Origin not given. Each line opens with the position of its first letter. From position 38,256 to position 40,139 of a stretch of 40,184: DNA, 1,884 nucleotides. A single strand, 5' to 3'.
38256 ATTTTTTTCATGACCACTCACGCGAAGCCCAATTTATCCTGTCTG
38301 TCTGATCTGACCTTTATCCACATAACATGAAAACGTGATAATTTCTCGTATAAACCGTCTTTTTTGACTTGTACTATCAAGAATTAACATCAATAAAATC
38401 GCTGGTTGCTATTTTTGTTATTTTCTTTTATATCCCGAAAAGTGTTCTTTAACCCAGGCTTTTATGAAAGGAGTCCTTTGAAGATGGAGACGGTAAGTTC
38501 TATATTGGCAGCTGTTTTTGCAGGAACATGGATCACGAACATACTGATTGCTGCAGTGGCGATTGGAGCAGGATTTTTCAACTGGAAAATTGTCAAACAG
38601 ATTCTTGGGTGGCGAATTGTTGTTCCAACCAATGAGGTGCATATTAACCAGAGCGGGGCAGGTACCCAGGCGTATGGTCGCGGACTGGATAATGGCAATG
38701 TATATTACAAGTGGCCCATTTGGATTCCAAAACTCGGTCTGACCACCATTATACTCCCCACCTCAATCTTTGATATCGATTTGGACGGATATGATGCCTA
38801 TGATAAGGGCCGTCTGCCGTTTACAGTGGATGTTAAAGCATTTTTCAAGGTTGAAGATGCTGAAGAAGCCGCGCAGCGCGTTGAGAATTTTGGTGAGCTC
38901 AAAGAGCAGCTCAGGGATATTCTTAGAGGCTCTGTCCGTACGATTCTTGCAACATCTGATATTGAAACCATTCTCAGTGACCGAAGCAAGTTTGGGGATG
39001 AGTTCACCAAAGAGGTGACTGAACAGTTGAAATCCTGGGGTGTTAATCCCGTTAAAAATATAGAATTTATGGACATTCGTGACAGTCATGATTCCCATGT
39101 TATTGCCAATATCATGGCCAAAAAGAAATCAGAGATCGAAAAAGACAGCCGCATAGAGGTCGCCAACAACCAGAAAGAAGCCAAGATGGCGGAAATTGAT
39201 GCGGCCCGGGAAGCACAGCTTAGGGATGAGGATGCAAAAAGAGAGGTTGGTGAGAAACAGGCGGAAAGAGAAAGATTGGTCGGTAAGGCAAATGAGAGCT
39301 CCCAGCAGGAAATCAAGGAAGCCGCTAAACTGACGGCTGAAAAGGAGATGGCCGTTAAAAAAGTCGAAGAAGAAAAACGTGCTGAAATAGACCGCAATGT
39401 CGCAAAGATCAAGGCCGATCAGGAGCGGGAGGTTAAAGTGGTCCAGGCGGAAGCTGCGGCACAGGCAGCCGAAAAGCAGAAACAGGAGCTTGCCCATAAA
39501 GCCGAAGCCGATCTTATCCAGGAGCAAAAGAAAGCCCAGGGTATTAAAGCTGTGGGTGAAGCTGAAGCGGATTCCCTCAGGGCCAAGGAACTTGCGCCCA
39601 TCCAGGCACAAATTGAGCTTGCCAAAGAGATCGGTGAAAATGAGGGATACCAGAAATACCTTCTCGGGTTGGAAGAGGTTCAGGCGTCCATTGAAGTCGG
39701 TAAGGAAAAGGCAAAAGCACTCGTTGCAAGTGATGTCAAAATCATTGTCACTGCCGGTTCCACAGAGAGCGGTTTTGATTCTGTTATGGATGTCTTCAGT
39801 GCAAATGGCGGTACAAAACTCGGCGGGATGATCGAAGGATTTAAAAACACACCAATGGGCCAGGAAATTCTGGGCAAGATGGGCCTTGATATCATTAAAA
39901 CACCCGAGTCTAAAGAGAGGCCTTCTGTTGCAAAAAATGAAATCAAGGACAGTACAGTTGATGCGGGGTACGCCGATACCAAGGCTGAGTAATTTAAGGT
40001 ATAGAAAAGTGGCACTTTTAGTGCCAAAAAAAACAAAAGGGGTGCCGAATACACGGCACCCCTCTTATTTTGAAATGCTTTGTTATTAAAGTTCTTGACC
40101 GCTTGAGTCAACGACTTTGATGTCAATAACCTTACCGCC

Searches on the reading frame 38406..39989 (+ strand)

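Call 52: search_protein_families(library=ncbifam, proteins=[window:38406-39989:+], max_evalue=0.001)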
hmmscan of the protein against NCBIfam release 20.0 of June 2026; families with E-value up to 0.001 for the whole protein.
window:38406-39989:+ (528 aa): 2 families
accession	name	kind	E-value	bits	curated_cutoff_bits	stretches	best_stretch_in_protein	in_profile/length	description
NF058507.1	FlotScfldFlot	equivalog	1.3e-09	37.7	700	1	124-417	78-391/477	flotillin lipid rafts scaffold protein FloT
TIGR02794.1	tolA_full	equivalog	0.00084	18.7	59.45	0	243-402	70-236/362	cell envelope integrity protein TolA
